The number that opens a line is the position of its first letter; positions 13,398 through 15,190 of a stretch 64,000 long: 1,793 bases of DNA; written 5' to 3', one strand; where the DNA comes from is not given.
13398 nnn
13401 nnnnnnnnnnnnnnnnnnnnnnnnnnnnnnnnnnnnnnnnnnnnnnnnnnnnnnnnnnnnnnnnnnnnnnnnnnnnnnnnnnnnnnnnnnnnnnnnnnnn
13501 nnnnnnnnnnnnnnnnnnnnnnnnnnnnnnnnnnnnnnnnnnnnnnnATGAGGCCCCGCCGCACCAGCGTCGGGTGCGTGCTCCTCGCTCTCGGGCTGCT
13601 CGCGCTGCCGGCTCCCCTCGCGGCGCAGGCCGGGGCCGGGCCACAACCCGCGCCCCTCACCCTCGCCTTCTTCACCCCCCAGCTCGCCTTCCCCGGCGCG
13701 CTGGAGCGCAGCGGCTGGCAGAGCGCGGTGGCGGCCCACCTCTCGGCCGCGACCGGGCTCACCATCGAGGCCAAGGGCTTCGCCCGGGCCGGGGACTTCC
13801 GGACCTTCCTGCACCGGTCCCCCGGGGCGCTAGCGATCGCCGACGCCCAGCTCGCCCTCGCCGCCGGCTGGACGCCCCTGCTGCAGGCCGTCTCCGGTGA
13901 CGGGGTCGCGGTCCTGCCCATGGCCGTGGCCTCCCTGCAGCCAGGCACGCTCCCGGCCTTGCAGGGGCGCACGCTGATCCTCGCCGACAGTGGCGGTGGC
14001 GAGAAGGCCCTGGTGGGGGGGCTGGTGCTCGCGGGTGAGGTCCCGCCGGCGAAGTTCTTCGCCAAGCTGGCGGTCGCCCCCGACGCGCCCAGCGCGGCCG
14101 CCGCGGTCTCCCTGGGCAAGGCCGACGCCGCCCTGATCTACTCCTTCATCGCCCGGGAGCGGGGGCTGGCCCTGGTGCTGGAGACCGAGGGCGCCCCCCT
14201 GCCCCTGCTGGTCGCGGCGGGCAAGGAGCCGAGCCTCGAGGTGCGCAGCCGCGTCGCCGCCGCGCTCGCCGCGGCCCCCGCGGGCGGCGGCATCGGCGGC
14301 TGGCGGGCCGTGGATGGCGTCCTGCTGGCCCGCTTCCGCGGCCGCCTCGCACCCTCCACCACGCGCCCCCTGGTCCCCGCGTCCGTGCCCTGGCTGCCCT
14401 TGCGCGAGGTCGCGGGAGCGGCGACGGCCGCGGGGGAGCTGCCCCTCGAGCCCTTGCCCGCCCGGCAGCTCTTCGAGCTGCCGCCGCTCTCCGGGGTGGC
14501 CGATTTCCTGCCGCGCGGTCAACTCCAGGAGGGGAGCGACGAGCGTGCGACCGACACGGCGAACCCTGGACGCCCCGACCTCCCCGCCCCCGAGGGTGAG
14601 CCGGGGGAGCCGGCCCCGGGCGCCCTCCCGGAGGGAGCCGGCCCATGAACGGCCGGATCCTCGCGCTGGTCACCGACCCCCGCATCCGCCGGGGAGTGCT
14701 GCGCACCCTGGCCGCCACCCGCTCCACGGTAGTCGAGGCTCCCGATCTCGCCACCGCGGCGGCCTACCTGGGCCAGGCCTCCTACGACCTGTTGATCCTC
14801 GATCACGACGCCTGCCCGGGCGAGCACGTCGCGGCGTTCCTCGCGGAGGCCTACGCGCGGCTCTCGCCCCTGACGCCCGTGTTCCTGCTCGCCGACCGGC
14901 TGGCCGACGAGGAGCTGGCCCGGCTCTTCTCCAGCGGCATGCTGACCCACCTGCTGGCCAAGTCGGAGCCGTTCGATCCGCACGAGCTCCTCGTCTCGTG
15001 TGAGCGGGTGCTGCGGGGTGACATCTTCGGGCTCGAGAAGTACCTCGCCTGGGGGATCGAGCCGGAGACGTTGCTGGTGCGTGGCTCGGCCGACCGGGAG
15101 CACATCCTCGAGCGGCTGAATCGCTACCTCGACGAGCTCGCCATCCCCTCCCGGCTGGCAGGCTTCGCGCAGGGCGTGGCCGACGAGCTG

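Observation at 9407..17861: Chain of translationally coupled signalling genes: HAMP-PP2C phosphatase, TPR protein, secreted PBP-like protein, REC/GHKL-like protein, zinc-ribbon Ser/Thr kinase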

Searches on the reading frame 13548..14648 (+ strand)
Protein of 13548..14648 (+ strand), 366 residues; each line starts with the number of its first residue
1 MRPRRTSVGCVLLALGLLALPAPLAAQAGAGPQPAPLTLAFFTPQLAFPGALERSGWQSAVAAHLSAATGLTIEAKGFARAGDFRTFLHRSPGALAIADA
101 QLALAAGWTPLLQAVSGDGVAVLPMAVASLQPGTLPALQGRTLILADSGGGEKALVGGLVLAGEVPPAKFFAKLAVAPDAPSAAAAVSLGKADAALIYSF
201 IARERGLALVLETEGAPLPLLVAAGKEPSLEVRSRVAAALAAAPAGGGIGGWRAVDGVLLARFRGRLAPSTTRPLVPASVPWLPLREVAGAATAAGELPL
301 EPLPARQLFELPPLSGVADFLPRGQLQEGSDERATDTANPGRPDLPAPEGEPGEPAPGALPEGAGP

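Call 4: search_protein_families(library=pfam, proteins=[window:13548-14648:+], max_evalue=0.01)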
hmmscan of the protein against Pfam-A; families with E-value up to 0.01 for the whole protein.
window:13548-14648:+ (366 aa): 1 family
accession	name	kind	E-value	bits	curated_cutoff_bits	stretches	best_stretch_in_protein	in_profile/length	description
PF12974.12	Phosphonate-bd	-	0.0043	16.9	27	1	100-242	58-215/242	ABC transporter, phosphonate, periplasmic substrate-binding protein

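Call 5: search_protein_families(library=ncbifam, proteins=[window:13548-14648:+], max_evalue=0.01)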
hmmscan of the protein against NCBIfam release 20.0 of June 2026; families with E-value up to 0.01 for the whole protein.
window:13548-14648:+ (366 aa): 0 families

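Call 7: search_protein_families(library=pfam, proteins=[window:13548-14648:+], max_evalue=10)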
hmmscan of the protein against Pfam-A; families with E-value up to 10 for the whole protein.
window:13548-14648:+ (366 aa): 1 family
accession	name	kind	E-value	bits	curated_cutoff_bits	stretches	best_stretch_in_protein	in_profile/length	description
PF12974.12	Phosphonate-bd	-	0.0043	16.9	27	1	100-242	58-215/242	ABC transporter, phosphonate, periplasmic substrate-binding protein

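Call 27: find_homologous_proteins(query=window:13548-14648:+, max_evalue=0.001)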
Query window:13548-14648:+ (366 aa): 4 proteins with E <= 0.001 among 8000 candidates.
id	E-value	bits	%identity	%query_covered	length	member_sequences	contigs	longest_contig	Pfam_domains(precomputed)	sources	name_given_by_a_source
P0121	3.5e-212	722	97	100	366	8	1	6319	-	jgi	-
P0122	4.0e-90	321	60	79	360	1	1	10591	-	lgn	-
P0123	4.6e-87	311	57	84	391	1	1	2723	-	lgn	-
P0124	6.0e-63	231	46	79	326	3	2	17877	PF12974.13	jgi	-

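Call 30: find_homologous_proteins(query=A2, max_evalue=0.001)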
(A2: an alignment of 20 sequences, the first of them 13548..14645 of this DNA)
Query A2 (20 sequences) (366 aa, profile of the alignment): 11 proteins with E <= 0.001 among 8000 candidates.
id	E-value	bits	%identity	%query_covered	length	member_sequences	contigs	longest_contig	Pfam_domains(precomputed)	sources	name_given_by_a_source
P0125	1.0e-127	444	27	55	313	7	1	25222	PF12974.13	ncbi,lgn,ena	-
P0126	1.3e-126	440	29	58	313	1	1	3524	-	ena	-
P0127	1.4e-122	427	28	78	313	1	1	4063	-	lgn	-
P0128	1.4e-112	394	31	45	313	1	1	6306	-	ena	-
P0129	4.0e-110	386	31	51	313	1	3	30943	-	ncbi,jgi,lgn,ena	ncbi:MAG: hypothetical protein WC966_03750 [Bradymonadales bacterium]|jgi:hypothetical protein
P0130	5.1e-101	356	28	52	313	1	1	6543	-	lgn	-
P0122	1.1e-96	342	60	79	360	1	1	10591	-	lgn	-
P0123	4.2e-96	340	57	84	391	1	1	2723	-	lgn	-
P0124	1.2e-94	335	46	79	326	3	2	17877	PF12974.13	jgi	-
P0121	2.0e-87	311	97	100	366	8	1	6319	-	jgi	-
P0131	6.9e-45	172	34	51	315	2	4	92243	PF12974.13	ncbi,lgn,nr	ncbi:MAG: PhnD/SsuA/transferrin family substrate-binding protein [Kofleriaceae bacterium]|nr:PhnD/Ss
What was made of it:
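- On PhnD/Phosphonate-bd periplasmic binding proteins (g3): Three relatives (P0124, P0125, P0131) carry the precomputed PF12974 hit (calls 27, 30).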

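Call 31: search_solved_structures(query=A2, max_evalue=1, show_alignments=1)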
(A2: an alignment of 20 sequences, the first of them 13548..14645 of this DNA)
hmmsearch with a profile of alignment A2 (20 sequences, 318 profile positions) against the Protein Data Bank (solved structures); distinct sequences matched with E-value up to 1: 8.
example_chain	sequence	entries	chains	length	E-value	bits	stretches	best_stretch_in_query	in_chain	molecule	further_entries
7t1m_A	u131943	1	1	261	5.4e-07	32.2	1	69-232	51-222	MCA1014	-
1z0c_A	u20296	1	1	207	0.28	13.4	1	189-281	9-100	Putative protease La homolog type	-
1z0w_A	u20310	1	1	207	0.31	13.2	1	189-251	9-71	Putative protease La homolog type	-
4n03_A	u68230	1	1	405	0.31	13.2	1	170-272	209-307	ABC-type branched-chain amino acid transport systems periplasmic component-like protein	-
1z0e_A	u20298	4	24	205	0.31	13.2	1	189-251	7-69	Putative protease La homolog type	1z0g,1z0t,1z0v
5o2j_A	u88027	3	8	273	0.44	12.7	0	94-153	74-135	Probable phosphite transport system-binding protein PtxB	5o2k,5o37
1z0b_A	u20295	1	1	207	0.51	12.5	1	189-240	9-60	Putative protease La homolog type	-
4kd5_C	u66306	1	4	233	0.51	12.5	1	166-193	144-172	ABC-type transport system, molybdenum-specific extracellular solute-binding protein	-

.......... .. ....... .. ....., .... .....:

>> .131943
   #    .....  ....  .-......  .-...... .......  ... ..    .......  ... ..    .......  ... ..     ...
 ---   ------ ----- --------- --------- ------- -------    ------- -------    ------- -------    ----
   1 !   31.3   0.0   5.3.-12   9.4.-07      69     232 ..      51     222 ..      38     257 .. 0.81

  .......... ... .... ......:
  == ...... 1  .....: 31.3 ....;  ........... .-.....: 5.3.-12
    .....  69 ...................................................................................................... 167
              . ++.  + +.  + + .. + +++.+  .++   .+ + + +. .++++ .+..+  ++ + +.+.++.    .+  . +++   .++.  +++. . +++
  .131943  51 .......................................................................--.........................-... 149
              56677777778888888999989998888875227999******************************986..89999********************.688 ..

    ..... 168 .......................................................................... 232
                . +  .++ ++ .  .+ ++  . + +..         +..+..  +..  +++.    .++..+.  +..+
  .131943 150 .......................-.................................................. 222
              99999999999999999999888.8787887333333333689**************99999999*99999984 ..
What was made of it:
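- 13548..14648 (+): g3: exported PhnD/AioX/BstB-type periplasmic binding protein (core residues ~36-268) with a disordered C-terminal tail of about 100 aa. Family profile against PDB 7t1m (BstB): 5.4e-7 (call 31).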

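Call 48: predict_structure(alignment_id=A3)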
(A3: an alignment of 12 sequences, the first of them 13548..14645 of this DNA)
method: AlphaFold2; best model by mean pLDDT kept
length: 366 residues; sequences in the alignment: 12
mean_pLDDT: 70.8   pTM: 0.64
mean pLDDT of the five models: 70.8, 70.0, 66.5, 63.4, 54.8
residues with pLDDT >= 90: 165; 70-90: 67; 50-70: 5; < 50: 129
segments of 3 or more residues with pLDDT < 50: 1-32, 270-366
pLDDT, mean of each block of 10 residues (from residue 1): 39 39 44 73 93 94 96 93 91 91 89 94 95 92 92 88 86 95 96 97 95 90 84 91 93 92 76 35 30 29 29 29 26 28 34 37 36
secondary structure, 60 per line:
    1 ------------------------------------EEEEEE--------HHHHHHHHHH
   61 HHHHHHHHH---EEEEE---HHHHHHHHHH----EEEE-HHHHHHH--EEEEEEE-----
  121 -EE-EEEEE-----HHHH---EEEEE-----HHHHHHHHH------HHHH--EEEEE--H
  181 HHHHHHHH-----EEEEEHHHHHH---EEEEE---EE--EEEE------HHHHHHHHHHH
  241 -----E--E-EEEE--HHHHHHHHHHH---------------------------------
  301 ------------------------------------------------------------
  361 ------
elements in order: E37-42 H51-69 E73-77 H81-90 E95-98 H100-106 E109-115 E125-129 H135-138 E142-146 H152-160 H167-170 E173-177 H180-188 E194-198 H199-204 E208-212 E220-223 H230-240 E251-254 H257-267
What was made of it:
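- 13548..14648 (+): The AF2 core has pLDDT mostly above 90 (call 48).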

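Call 53: fold_search(model_id=the predicted structure, library=pdb)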
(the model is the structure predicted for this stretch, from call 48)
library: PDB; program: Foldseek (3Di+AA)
matches with E <= 10: 1030; with E <= 0.001: 628
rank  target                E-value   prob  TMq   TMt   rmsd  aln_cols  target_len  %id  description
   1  7t1m                  1.3e-13  1.00  0.52  0.71   4.0       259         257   22  Crystal structure of a bacterial sterol transporter (released 2022-12-14)
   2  6x8w                  3.4e-13  1.00  0.52  0.73   3.7       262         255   18  Structure of ArrX Y138A mutant protein bound to sulfate from Chrysiogenes arsenatis (released 2021-02-17)
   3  7l22                  1.9e-12  1.00  0.51  0.71   3.9       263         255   18  Structure of chloride soak form of ArrX from Chrysiogenes arsenatis (released 2021-02-17)
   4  6xl2                  3.0e-12  1.00  0.52  0.71   3.8       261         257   18  Structure of the arsenate-bound form of ArrX from Chrysiogenes arsenatis (released 2021-02-17)
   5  6xab                  6.0e-12  1.00  0.52  0.72   3.7       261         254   18  Structure of the acetate-bound form of ArrX from Chrysiogenes arsenatis (released 2021-02-17)
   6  6x9g                  8.2e-12  1.00  0.51  0.70   4.0       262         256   19  Structure of the malonate-bound form of ArrX from Chrysiogenes arsenatis (released 2021-02-17)
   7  5lv1_A                3.4e-11  1.00  0.53  0.71   3.5       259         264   13  2.12 A resolution structure of PtxB from Prochlorococcus marinus (MIT 9301) in complex with phosphite (released 2017-12-06)
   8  5o2j                  3.4e-11  1.00  0.53  0.72   4.1       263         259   13  Pseudomonas stutzeri PtxB in complex with phosphite to 1.52 A resolution (released 2017-12-06)
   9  5jvb_A                4.2e-11  1.00  0.51  0.72   3.9       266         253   15  1.95A resolution structure of PtxB from Trichodesmium erythraeum IMS101 in complex with phosphite (released 2017-11-29)
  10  3n5l_A                5.0e-11  1.00  0.53  0.62   3.9       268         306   14  Crystal structure of a binding protein component of ABC phosphonate transporter (PA3383) from Pseudomonas aeruginosa a (released 2010-06-02)
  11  5o37                  6.0e-11  1.00  0.52  0.71   4.1       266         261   14  Pseudomonas stutzeri PtxB in complex with methylphosphonate (MPn) to 1.37 A resolution (released 2017-12-06)
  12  6esk                  6.4e-11  1.00  0.53  0.72   4.2       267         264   13  Structure of the apo form of AioX from Rhizobium sp. str. NT-26 (released 2018-10-17)
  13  5lq1_A                6.8e-11  1.00  0.51  0.70   3.9       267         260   15  1.41 A resolution structure of PtxB from Trichodesmium erythraeum IMS101 in complex with methylphosphonate (released 2017-12-06)
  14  8ed5                  7.8e-11  1.00  0.55  0.74   4.0       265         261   12  Crystal structure of loop deletion AioX mutant from Pseudorhizobium sp. str. NT-26 (released 2023-11-08)
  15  3n5l_B                8.8e-11  1.00  0.52  0.62   3.8       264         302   15  Crystal structure of a binding protein component of ABC phosphonate transporter (PA3383) from Pseudomonas aeruginosa a (released 2010-06-02)
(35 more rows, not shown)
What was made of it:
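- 13548..14648 (+): Foldseek: 7t1m 1.3e-13, ArrX 3.4e-13, PtxB, AioX and PhnD, at TM about 0.71-0.74 (call 53).
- On PhnD/Phosphonate-bd periplasmic binding proteins (g3): Foldseek: 7t1m 1.3e-13, ArrX, PtxB, AioX and PhnD (call 53).
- Closest known: AioX/ArrX sensor binding proteins and BstB sterol carrier. Same: g3 has the same PhnD-type two-lobe fold (TM about 0.71-0.74, call 53).
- Binding proteins acting as co-sensors: AioX and ArrX are among the best structural matches for g3 (call 53). The sensor binding proteins ArrX and AioX match the fold as well as BstB does (call 53).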

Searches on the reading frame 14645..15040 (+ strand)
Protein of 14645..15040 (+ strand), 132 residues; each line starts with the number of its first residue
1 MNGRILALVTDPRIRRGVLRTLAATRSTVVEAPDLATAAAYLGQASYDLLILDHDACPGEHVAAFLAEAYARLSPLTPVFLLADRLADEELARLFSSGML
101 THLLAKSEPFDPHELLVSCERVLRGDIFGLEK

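Call 7: search_protein_families(library=pfam, proteins=[window:14645-15040:+], max_evalue=10)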
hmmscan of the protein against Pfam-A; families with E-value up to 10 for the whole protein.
window:14645-15040:+ (132 aa): 4 families
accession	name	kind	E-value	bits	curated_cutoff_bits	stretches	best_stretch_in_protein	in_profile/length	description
PF00072.30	Response_reg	-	0.0039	17.8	30.2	1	11-115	7-106/111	Response regulator receiver domain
PF16544.10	STAR_dimer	-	0.016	15.1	26.3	1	72-94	18-40/53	Homodimerisation region of STAR domain protein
PF15866.11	DUF4729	-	0.13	12.2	26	1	24-87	46-106/200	Domain of unknown function (DUF4729)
PF02776.23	TPP_enzyme_N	-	0.17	12.1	26.8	1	52-79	40-67/119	Thiamine pyrophosphate enzyme, N-terminal TPP binding domain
